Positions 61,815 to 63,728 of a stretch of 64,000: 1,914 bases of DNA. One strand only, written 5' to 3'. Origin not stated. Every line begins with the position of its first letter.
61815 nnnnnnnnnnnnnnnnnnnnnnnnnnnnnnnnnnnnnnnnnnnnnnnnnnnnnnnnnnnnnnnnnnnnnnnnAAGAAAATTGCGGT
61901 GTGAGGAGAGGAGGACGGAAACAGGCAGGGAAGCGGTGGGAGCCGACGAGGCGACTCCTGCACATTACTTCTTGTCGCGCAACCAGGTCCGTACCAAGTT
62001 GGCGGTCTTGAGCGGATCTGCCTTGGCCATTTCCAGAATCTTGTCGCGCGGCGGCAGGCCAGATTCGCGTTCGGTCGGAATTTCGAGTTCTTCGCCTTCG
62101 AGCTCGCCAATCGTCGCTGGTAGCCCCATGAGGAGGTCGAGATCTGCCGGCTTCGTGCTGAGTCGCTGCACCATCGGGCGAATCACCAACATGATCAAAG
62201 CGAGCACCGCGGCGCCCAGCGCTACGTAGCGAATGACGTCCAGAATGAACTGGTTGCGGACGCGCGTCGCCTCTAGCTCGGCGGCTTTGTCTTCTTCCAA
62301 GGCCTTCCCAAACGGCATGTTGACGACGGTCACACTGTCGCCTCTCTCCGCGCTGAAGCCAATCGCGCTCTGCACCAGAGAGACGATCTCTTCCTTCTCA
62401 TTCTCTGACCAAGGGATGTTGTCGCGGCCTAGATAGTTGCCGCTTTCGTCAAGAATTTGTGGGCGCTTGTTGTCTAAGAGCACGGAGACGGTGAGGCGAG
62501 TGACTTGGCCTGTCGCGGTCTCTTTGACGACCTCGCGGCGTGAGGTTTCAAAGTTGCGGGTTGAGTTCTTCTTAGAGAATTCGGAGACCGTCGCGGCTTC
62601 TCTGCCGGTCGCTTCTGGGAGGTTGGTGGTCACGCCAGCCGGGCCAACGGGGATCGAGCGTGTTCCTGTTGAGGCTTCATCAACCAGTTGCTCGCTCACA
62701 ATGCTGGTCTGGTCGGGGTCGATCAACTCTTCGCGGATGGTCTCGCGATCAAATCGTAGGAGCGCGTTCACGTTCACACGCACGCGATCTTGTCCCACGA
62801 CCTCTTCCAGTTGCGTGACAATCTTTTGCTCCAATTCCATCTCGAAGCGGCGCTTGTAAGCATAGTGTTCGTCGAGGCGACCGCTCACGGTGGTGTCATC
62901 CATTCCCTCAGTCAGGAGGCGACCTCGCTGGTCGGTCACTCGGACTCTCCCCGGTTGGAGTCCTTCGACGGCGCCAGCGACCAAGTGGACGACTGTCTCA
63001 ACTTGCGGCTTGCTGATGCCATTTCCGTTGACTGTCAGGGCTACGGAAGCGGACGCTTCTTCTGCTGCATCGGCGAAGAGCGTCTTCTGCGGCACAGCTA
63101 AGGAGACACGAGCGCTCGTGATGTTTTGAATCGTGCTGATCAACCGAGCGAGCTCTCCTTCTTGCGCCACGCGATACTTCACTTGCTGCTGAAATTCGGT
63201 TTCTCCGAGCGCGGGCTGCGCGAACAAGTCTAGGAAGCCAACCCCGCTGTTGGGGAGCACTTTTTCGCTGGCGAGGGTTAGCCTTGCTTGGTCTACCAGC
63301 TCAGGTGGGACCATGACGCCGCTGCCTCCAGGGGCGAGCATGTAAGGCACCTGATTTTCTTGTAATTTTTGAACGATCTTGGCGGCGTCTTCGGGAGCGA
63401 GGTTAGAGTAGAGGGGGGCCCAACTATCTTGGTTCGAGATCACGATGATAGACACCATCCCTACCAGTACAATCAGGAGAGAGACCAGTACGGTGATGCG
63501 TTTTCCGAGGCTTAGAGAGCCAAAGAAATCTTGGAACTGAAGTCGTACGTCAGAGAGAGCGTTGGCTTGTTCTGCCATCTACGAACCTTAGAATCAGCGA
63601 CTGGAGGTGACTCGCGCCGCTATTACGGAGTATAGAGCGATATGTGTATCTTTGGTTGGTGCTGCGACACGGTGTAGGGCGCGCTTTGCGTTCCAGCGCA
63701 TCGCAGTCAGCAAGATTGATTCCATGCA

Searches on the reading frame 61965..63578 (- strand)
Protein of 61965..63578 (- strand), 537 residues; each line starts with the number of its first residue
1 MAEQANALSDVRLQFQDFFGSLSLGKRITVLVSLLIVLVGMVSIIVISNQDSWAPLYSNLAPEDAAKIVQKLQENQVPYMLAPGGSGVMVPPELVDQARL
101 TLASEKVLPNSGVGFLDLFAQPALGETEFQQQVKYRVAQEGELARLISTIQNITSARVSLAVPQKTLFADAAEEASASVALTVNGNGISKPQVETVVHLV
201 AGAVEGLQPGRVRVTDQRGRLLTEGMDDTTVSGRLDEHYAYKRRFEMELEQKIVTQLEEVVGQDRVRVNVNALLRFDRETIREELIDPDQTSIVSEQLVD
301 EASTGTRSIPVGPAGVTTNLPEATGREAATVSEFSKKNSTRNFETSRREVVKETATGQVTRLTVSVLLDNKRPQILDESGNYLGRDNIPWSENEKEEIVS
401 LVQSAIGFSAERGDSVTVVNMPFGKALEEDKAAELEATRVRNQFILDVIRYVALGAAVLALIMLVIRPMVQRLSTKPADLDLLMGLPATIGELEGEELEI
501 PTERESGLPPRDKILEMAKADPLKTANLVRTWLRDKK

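Call 31: find_encoding_contigs(protein=window:61965-63578:-, flank=10000, max_places=4)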
Protein window:61965-63578:- (537 aa): 3 contigs read that carry it; 3 places shown.
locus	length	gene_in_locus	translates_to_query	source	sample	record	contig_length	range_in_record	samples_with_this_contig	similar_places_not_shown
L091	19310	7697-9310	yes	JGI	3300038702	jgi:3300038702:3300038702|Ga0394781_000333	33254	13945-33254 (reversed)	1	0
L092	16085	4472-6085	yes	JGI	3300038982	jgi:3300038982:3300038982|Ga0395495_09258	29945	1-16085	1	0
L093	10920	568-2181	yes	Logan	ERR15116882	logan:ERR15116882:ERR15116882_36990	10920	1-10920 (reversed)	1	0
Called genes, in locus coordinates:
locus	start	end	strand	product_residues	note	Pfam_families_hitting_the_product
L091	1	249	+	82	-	?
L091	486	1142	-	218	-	PF00581:Rhodanese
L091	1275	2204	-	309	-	PF00027:cNMP_binding, PF01627:Hpt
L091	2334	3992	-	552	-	-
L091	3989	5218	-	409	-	PF13416:SBP_bac_8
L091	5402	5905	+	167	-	PF00571:CBS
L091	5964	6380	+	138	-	-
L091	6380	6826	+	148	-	PF00460:Flg_bb_rod, PF06429:Flg_bbr_C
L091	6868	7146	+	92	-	-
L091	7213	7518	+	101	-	PF02049:FliE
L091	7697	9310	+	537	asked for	PF01514:YscJ_FliF, PF08345:YscJ_FliF_C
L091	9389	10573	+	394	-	PF02108:FliH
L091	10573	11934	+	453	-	PF00006:ATP-synt_ab, PF18269:T3SS_ATPase_C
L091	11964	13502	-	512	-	PF13205:Big_5 (weak), PF01436:NHL (faint)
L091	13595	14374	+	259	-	-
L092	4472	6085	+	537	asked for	PF01514:YscJ_FliF, PF08345:YscJ_FliF_C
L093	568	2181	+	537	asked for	PF01514:YscJ_FliF, PF08345:YscJ_FliF_C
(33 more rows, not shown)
